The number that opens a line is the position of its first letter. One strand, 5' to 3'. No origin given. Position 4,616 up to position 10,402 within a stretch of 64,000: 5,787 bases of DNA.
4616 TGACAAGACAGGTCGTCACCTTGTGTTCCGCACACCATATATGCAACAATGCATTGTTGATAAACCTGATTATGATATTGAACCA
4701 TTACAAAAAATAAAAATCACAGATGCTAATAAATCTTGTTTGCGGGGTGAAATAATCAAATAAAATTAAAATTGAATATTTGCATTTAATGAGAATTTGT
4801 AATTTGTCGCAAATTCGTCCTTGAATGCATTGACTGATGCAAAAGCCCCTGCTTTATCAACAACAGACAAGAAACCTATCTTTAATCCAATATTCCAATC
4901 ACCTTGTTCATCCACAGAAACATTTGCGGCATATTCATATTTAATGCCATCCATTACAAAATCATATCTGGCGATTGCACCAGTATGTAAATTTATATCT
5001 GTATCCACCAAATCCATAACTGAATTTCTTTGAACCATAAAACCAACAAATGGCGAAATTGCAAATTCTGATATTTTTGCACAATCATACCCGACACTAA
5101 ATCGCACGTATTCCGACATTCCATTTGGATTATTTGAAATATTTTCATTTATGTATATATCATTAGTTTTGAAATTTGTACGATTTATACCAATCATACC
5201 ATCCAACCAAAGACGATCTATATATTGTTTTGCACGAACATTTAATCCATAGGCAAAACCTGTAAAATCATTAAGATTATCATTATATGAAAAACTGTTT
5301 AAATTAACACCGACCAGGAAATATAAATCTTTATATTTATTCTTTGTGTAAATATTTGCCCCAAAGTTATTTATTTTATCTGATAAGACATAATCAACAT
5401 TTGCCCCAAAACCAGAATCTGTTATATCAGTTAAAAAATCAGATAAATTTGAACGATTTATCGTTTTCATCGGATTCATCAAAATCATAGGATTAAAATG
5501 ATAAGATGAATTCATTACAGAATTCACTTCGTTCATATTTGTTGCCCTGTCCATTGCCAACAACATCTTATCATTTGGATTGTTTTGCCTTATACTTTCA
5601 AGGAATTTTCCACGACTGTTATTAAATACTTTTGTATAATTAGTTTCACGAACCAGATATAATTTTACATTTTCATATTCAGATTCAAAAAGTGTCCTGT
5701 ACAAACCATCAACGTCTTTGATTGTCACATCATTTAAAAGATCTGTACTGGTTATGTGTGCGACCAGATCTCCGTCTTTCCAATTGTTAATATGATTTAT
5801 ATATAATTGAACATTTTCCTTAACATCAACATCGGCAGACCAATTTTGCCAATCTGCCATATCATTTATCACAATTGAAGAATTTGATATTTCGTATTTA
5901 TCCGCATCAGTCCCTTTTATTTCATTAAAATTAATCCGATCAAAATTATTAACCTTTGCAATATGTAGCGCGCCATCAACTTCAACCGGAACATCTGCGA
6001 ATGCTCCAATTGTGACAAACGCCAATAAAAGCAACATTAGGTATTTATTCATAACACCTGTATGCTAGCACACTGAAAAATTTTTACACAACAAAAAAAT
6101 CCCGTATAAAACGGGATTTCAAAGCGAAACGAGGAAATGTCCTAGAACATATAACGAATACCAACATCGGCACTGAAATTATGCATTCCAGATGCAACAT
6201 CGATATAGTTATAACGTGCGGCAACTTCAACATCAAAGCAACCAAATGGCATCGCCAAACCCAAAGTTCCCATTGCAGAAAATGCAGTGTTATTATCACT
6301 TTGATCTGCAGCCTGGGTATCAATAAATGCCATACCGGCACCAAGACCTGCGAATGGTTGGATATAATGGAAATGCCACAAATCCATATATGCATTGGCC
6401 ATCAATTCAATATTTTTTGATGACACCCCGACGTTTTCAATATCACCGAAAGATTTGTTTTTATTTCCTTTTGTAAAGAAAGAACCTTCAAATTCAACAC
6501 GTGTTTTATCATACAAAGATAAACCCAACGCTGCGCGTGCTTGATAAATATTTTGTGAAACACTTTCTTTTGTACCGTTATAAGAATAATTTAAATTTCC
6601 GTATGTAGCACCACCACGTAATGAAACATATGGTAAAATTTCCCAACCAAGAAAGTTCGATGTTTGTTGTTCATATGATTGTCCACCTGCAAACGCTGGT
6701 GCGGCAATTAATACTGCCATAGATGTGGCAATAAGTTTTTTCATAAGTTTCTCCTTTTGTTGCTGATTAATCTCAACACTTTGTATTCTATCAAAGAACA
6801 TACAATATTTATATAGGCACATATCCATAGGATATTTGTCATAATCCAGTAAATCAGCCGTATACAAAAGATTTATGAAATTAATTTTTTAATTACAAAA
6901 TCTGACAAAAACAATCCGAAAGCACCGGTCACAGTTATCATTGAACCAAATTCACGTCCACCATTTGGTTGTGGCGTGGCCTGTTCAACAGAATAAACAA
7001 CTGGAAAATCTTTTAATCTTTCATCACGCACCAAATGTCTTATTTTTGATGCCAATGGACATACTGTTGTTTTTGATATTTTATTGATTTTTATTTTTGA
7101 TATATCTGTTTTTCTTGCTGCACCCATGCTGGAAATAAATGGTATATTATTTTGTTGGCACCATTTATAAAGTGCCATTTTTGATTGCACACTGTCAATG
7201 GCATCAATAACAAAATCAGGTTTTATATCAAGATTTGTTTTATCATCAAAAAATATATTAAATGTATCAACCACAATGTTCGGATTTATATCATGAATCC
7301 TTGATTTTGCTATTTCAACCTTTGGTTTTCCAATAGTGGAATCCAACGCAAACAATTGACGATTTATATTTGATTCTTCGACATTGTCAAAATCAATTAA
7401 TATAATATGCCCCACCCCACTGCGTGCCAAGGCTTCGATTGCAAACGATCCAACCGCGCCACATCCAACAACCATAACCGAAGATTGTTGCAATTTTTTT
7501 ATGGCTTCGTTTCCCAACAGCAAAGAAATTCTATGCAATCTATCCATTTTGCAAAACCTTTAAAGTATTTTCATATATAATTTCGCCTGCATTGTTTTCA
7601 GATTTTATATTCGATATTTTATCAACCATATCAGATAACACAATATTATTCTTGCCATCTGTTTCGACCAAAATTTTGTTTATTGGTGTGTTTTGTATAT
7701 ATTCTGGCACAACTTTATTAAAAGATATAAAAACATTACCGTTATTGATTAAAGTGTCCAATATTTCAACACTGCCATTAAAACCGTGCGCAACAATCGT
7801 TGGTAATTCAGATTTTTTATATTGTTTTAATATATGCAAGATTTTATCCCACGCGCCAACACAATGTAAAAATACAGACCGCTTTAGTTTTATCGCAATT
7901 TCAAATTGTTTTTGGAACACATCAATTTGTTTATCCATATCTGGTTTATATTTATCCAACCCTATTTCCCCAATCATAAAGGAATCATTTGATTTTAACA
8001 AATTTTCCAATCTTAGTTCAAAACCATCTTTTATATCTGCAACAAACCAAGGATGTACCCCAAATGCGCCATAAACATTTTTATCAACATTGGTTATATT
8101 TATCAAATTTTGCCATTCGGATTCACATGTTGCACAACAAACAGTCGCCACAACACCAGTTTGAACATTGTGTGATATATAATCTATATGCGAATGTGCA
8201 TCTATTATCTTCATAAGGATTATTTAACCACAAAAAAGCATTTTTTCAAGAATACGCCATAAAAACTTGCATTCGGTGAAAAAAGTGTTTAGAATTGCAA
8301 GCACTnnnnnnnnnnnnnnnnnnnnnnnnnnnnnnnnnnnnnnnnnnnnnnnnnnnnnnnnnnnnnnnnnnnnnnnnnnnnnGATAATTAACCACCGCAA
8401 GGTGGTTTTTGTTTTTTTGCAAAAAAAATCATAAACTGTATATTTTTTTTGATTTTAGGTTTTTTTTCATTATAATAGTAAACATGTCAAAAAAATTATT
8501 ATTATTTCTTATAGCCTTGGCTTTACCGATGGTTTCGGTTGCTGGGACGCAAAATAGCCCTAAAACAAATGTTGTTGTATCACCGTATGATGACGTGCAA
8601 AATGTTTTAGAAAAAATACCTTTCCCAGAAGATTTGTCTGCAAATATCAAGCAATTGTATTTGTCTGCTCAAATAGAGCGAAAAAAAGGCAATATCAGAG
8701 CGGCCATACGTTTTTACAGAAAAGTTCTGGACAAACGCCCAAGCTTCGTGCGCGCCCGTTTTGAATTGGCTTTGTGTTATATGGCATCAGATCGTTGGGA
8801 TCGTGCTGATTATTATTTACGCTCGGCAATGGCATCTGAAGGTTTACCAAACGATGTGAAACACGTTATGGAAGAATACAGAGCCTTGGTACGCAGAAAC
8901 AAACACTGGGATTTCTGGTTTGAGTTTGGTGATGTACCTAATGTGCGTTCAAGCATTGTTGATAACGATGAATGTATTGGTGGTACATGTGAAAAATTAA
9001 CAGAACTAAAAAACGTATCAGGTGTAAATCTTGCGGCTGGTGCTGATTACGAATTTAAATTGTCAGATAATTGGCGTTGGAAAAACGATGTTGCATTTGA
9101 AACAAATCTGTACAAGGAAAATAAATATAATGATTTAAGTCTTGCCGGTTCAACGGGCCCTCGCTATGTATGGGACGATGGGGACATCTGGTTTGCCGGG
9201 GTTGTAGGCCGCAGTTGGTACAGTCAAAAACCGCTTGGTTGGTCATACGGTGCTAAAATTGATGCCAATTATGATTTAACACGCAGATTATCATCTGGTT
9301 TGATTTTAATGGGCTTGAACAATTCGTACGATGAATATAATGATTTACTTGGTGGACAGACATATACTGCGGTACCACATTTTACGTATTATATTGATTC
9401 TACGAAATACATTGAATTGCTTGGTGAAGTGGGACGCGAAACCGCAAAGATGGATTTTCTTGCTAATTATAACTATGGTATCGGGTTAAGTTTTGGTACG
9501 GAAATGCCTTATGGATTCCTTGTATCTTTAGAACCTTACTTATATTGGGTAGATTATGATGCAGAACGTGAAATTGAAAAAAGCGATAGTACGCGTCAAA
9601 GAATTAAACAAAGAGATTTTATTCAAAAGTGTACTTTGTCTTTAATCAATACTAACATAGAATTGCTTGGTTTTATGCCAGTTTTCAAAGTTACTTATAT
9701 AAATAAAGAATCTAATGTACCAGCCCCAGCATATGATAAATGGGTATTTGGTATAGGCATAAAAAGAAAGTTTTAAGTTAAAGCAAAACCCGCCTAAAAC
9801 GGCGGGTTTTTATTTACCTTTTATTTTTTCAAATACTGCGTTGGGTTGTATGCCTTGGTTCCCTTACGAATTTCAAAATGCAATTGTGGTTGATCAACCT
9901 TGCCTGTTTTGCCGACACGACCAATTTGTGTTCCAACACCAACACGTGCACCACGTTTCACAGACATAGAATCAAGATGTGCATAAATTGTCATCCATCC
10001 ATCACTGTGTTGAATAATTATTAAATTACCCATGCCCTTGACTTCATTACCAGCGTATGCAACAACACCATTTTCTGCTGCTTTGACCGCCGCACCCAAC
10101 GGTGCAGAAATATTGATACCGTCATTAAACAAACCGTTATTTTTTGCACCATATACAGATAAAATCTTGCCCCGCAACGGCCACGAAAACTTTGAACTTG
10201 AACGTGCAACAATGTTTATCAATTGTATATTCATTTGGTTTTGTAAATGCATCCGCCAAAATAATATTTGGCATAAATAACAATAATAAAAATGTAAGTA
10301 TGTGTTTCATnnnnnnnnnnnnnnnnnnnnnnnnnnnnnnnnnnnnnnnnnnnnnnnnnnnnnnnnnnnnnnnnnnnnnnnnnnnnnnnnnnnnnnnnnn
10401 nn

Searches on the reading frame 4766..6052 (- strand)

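Call 93: search_protein_families(library=pfam, proteins=[window:4766-6052:-], max_evalue=0.001)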
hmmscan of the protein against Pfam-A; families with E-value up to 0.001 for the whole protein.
window:4766-6052:- (428 aa): 1 family
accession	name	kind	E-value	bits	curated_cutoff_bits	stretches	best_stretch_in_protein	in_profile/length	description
PF03797.25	Autotransporter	-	4.5e-06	27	26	1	247-352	46-156/255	Autotransporter beta-domain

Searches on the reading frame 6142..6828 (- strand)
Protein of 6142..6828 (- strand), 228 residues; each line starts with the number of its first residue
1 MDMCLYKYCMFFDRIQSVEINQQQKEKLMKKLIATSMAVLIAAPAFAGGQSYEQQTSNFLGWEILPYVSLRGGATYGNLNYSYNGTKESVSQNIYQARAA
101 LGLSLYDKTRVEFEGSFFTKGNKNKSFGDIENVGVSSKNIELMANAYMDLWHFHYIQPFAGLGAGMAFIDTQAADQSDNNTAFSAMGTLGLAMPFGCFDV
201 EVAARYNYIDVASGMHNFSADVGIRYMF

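Call 93: search_protein_families(library=pfam, proteins=[window:6142-6828:-], max_evalue=0.001)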
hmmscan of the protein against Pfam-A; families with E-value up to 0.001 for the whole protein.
window:6142-6828:- (228 aa): 1 family
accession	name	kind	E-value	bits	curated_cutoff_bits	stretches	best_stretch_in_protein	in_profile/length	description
PF13505.12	OMP_b-brl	-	2.2e-06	28.4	28.7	1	71-228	23-175/175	Outer membrane protein beta-barrel domain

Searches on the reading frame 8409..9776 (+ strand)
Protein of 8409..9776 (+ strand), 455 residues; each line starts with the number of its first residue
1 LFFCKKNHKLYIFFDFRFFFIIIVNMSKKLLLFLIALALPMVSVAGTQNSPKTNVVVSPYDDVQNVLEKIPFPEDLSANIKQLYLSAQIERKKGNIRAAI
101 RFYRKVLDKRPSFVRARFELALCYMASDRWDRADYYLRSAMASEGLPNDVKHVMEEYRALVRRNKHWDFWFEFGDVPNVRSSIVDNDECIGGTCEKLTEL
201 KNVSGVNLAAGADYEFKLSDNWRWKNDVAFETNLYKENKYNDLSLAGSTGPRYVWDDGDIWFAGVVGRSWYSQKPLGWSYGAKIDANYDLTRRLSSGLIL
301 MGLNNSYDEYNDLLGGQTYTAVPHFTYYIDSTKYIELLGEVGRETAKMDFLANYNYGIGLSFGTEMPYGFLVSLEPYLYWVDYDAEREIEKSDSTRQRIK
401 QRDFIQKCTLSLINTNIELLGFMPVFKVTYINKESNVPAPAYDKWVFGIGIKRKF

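Call 4: search_protein_families(library=pfam, proteins=[window:8409-9776:+], max_evalue=0.1)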
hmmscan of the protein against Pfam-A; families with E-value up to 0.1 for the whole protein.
window:8409-9776:+ (455 aa): 14 families
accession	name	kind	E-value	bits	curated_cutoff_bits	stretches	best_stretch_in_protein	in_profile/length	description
PF04575.19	SlipAM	-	1.4e-22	81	22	1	196-455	33-288/288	Surface lipoprotein assembly modifier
PF13432.12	TPR_16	-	3.5e-07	31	32.7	1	85-139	2-57/65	Tetratricopeptide repeat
PF14559.12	TPR_19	-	1.5e-06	28.9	25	1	93-133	4-44/68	Tetratricopeptide repeat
PF24575.1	TPR_Slam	-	2e-06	28.6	35.2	1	84-128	51-95/104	Surface lipoprotein assembly modifier, N-terminal TPR repeats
PF07719.23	TPR_2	-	5.8e-05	23.3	27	0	83-112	4-33/34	Tetratricopeptide repeat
PF13174.12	TPR_6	-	0.00045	21.1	26.3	0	83-111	3-31/33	Tetratricopeptide repeat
PF00515.34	TPR_1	-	0.00059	20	27.8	1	83-113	4-34/34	Tetratricopeptide repeat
PF13176.12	TPR_7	-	0.0011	19.3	27.9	0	119-145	4-30/36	Tetratricopeptide repeat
PF13428.12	TPR_14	-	0.0014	19.6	23.5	1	83-121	4-42/44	Tetratricopeptide repeat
PF13414.12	TPR_11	-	0.0016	18.6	26.8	1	88-125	2-39/42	TPR repeat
PF25058.1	ARM_TT21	-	0.0046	17.3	27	1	85-135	99-148/155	Tetratricopeptide repeat protein 21 ARM repeat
PF12895.13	ANAPC3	-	0.011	16.5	27.2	1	78-137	21-79/82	Anaphase-promoting complex, cyclosome, subunit 3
PF13431.12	TPR_17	-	0.023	15.4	24.4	0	102-133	1-32/34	Tetratricopeptide repeat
PF13181.12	TPR_8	-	0.037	14.6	25.7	0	83-108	4-29/34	Tetratricopeptide repeat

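Call 39: find_encoding_contigs(protein=window:8484-9776:+, flank=8000, max_places=6)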
Protein window:8484-9776:+ (430 aa): 4 contigs read that carry it; 3 places shown.
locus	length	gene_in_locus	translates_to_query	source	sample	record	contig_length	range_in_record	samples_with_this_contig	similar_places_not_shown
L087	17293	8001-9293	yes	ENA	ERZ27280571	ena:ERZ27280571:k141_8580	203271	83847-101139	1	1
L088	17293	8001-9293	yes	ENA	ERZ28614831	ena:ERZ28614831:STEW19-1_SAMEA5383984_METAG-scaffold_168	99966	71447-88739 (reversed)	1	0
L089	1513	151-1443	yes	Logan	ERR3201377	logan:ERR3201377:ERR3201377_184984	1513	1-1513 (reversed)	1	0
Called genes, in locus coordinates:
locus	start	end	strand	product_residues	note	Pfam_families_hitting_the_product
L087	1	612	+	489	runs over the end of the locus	PF01425:Amidase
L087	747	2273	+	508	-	PF02934:GatB_N, PF02637:GatB_Yqey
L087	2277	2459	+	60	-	-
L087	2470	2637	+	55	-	-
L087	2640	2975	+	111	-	-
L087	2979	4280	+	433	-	PF00919:UPF0004, PF04055:Radical_SAM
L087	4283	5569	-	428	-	PF03797:Autotransporter (weak)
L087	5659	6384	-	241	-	PF13505:OMP_b-brl (weak)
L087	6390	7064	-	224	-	PF00899:ThiF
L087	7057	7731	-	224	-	PF01026:TatD_DNase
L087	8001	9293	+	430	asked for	PF24575:TPR_Slam (weak), PF13432:TPR_16 (weak), PF14559:TPR_19 (weak), PF04575:SlipAM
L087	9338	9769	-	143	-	PF01551:Peptidase_M23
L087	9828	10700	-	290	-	-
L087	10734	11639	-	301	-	-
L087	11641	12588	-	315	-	-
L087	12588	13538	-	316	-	-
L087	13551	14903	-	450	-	PF01476:LysM, PF04225:LysM_OapA (faint), PF01476:LysM, PF01551:Peptidase_M23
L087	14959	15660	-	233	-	PF00902:TatC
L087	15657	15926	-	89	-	-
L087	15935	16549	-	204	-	PF03548:LolA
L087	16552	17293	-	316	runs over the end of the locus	PF01368:DHH, PF02272:DHHA1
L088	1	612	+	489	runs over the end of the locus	PF01425:Amidase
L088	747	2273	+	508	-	PF02934:GatB_N, PF02637:GatB_Yqey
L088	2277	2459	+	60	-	-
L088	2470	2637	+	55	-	-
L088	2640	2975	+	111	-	-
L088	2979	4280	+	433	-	PF00919:UPF0004, PF04055:Radical_SAM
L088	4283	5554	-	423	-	PF03797:Autotransporter (weak)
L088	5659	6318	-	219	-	PF13505:OMP_b-brl (weak)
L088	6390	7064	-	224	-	PF00899:ThiF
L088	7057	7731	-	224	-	PF01026:TatD_DNase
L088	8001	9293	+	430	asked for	PF24575:TPR_Slam (weak), PF13432:TPR_16 (weak), PF14559:TPR_19 (weak), PF04575:SlipAM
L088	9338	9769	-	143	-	PF01551:Peptidase_M23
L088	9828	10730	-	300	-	-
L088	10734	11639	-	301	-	-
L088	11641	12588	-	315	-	-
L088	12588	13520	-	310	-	-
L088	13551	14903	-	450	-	PF01476:LysM, PF04225:LysM_OapA (faint), PF01476:LysM, PF01551:Peptidase_M23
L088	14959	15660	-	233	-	PF00902:TatC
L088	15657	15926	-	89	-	-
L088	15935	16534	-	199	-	PF03548:LolA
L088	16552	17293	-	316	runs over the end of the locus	PF01368:DHH, PF02272:DHHA1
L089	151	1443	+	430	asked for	PF24575:TPR_Slam (weak), PF13432:TPR_16 (weak), PF14559:TPR_19 (weak), PF04575:SlipAM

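Call 67: find_related_loci(query=window:8484-9776:+, collection=metagenome_contigs, flank=6000)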
Query window:8484-9776:+ (430 aa) in metagenome_contigs; peptide patterns used: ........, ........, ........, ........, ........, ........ (x = any residue, [..] = any of these).
66 stretches matched a pattern; 1 encode a relative of the query (tblastn E <= 1e-3); 1 distinct loci.
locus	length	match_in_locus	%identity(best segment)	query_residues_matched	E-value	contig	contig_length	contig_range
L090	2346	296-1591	58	1-430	0e+0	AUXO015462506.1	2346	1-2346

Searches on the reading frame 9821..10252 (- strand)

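Call 4: search_protein_families(library=pfam, proteins=[window:9821-10252:-], max_evalue=0.1)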
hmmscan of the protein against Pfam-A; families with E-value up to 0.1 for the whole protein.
window:9821-10252:- (143 aa): 1 family
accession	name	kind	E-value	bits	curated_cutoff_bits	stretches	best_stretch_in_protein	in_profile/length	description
PF01551.29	Peptidase_M23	-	2e-31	108.4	28.7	1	42-137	2-96/96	Peptidase family M23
